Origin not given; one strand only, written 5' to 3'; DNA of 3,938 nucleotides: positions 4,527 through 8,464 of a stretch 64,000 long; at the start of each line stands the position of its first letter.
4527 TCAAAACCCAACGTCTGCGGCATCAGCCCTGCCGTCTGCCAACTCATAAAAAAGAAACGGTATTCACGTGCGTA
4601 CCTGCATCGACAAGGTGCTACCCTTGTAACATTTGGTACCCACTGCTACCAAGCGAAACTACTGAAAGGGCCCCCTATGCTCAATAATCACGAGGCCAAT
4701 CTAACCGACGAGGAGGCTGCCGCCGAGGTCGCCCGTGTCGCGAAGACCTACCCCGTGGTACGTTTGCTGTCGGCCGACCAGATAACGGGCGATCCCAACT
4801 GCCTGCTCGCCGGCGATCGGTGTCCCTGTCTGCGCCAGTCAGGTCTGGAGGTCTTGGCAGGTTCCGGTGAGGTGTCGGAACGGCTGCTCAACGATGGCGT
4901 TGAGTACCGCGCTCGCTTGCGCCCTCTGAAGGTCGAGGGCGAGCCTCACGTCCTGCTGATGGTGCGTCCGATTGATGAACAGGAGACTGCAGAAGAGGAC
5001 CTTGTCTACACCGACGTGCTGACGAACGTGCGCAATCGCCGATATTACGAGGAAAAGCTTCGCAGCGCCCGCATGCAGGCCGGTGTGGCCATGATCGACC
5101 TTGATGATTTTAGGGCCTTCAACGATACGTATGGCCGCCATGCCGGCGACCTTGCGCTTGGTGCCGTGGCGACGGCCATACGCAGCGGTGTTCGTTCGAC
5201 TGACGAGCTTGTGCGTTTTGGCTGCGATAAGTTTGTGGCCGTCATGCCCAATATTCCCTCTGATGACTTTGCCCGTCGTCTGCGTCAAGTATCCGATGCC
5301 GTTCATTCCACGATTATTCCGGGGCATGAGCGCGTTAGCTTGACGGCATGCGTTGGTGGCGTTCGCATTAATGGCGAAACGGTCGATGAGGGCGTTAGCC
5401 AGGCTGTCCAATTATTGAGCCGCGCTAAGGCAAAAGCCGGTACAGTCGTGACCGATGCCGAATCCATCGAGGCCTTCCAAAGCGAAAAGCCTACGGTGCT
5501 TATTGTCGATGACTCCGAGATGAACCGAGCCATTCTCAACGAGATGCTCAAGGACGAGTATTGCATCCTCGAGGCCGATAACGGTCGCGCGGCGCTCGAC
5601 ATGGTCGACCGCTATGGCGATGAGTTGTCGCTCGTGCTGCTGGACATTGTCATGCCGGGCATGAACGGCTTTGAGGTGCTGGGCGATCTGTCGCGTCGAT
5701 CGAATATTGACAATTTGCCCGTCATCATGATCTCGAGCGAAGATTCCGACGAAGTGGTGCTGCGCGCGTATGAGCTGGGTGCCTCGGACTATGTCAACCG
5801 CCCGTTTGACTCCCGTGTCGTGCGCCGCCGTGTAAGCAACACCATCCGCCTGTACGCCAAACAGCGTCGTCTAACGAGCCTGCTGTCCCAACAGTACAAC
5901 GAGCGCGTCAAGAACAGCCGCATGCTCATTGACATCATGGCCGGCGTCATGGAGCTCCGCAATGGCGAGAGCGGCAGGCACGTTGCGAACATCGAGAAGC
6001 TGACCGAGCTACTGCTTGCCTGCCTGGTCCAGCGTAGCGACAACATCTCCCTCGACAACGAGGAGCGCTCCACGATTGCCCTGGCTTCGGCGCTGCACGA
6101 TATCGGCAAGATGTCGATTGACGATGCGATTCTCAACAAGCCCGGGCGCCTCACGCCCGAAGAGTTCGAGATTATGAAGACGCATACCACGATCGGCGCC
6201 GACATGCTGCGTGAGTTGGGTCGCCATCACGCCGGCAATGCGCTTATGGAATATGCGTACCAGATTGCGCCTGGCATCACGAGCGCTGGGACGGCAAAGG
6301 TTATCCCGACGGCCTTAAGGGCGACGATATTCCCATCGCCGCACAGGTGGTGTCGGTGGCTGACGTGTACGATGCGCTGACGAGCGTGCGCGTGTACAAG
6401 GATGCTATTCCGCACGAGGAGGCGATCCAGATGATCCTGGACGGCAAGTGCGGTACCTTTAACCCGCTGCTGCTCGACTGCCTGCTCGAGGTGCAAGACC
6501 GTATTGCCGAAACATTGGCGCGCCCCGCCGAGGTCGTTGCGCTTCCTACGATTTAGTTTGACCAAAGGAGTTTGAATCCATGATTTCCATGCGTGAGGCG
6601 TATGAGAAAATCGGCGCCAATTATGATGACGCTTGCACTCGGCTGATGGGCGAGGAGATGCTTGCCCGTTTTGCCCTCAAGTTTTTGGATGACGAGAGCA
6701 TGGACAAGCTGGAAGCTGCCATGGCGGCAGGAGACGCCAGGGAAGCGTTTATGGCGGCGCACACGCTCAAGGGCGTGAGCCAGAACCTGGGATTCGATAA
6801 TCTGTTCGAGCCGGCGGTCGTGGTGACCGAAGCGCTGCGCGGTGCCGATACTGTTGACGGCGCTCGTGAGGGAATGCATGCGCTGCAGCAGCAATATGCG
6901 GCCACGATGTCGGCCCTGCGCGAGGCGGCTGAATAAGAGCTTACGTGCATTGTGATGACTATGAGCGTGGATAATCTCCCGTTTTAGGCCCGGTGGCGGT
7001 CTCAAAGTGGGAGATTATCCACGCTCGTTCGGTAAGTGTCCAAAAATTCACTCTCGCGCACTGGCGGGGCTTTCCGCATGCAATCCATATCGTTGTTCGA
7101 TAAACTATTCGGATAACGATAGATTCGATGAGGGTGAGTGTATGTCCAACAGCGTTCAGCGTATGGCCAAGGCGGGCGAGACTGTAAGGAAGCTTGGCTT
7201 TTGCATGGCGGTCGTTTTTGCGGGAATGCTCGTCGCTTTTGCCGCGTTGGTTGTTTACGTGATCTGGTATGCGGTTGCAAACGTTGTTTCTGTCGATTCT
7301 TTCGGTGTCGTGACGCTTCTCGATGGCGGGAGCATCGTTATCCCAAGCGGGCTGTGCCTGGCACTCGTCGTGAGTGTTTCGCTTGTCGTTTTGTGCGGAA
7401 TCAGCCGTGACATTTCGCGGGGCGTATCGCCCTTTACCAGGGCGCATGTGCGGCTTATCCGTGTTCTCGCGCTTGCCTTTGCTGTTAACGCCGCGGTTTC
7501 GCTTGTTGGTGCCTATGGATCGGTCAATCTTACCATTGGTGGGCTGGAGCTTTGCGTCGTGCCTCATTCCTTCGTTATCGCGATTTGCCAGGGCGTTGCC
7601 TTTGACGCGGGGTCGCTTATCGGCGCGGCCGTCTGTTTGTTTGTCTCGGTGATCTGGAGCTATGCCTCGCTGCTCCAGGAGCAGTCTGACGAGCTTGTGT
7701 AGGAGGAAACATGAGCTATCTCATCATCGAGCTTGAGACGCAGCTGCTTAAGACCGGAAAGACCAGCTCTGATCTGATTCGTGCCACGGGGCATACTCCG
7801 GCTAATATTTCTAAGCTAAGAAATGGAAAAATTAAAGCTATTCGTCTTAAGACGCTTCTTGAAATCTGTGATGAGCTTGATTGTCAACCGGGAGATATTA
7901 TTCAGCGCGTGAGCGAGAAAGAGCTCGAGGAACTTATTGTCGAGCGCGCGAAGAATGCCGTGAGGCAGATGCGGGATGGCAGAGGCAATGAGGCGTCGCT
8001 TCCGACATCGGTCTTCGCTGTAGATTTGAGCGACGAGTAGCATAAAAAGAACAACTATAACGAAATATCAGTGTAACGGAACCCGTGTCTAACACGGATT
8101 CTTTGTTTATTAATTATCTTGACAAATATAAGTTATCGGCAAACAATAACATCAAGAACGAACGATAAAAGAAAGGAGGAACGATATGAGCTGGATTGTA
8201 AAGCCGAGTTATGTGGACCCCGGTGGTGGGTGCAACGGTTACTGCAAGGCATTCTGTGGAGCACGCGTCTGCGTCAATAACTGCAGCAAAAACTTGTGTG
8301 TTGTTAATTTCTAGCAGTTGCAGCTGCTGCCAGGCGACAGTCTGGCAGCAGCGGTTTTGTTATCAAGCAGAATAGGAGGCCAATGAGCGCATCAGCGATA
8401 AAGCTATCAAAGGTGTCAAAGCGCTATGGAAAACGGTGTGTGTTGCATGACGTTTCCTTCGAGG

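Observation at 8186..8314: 42-aa six-cysteine small ORF missed by length cutoff, with near-ideal SD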

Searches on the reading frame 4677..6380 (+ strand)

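Call 5: search_protein_families(library=pfam, proteins=[window:4677-6380:+], max_evalue=0.01)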
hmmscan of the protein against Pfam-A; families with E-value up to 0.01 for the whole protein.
window:4677-6380:+ (567 aa): 4 families
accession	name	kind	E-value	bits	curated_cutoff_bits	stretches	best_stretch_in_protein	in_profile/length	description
PF00990.26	GGDEF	-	4.6e-25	88.7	23.8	1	111-253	2-157/161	Diguanylate cyclase, GGDEF domain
PF00072.30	Response_reg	-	6.6e-24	84.7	30.2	1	274-385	1-109/111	Response regulator receiver domain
PF01966.28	HD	-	5.9e-09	36.7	22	1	455-518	20-73/116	HD domain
PF13487.12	HD_5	-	6e-08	33.1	27.2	1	440-516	15-94/170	HD domain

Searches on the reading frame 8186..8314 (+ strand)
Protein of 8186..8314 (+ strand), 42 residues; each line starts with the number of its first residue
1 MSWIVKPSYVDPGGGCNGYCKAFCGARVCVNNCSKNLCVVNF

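Call 5: search_protein_families(library=pfam, proteins=[window:8186-8314:+], max_evalue=0.01)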
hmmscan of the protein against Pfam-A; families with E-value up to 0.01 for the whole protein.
window:8186-8314:+ (42 aa): 0 families

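Call 6: search_protein_families(library=ncbifam, proteins=[window:8186-8314:+], max_evalue=0.01)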
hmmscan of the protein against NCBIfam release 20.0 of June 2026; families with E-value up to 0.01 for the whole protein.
window:8186-8314:+ (42 aa): 0 families

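Call 11: find_homologous_proteins(query=window:8186-8311:+, max_evalue=1)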
Query seq(42 aa) (42 aa): 9 proteins with E <= 1 among 9 candidates.
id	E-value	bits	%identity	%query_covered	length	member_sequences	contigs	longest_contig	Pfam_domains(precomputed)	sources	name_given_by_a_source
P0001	3.7e-21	91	98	100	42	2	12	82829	-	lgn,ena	-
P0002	2.4e-19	85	92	90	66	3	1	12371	-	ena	-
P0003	7.7e-19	83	86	100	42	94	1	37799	-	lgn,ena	-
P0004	1.2e-18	83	86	100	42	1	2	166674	-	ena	-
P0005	1.1e-17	80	88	100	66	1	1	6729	-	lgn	-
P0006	3.0e-17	78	97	86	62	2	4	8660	-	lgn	-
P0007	3.4e-17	78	88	95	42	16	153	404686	-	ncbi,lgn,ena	-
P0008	2.8e-16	75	85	95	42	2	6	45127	-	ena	-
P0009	4.1e-6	44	91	55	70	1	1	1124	-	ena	-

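Call 22: search_protein_families(library=ncbifam, proteins=[window:8186-8311:+], max_evalue=10)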
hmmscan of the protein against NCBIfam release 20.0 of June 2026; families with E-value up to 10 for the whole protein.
seq(42 aa): 1 family
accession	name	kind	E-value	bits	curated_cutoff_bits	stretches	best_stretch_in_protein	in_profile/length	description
TIGR04333.1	Clo7Bot_mod_Cys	subfamily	0.036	13.9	31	1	1-39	1-33/34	Clo7bot family Cys-rich peptide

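Call 36: search_protein_representatives(alignment_id=A1)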
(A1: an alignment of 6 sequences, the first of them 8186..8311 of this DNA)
Query: 6 sequences, 42 profile positions. Proteins with E-value up to 0.001 (for the whole library): 5; up to 1e-10: 2; up to 1e-30: 0. The best 5 are listed.
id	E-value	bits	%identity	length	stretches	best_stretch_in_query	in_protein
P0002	9.0e-26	105.5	-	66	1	1-42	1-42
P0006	1.5e-22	95.2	-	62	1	1-39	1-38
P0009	1.2e-09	53.8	-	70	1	1-24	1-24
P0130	2.7e-06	43.1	-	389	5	9-25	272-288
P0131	9.2e-05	38.2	-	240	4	13-32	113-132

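Call 48: list_cluster_members(proteins=[window:8186-8311:+, P0007, P0003])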
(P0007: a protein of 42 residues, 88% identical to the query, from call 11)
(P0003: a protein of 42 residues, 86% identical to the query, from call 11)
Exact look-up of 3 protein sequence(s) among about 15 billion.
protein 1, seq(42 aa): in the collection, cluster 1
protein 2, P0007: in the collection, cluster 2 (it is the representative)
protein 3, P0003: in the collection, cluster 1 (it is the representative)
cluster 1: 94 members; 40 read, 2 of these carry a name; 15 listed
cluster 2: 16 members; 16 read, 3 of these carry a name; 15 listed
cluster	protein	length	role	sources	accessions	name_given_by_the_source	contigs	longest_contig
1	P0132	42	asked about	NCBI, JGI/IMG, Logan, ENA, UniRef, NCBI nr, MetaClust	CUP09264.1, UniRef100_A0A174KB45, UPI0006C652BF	Uncharacterised protein [Collinsella aerofaciens] | Uncharacterized protein n=1 Tax=Collinsella aerofaciens TaxID=74426 RepID=A0A174KB45_9ACTN | status=active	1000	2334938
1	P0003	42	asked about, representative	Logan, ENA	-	-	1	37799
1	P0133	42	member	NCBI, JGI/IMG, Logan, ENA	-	hypothetical protein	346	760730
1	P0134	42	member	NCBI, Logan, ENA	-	-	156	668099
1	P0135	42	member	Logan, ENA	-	-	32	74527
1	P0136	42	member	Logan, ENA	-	-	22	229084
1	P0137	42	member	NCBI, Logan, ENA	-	-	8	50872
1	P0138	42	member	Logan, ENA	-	-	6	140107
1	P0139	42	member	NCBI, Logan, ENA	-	-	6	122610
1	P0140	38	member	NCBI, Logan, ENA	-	-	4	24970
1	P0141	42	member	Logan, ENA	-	-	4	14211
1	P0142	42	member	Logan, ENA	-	-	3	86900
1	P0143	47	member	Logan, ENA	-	-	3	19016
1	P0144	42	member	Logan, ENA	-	-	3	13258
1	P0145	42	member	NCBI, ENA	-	-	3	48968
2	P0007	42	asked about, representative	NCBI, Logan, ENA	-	-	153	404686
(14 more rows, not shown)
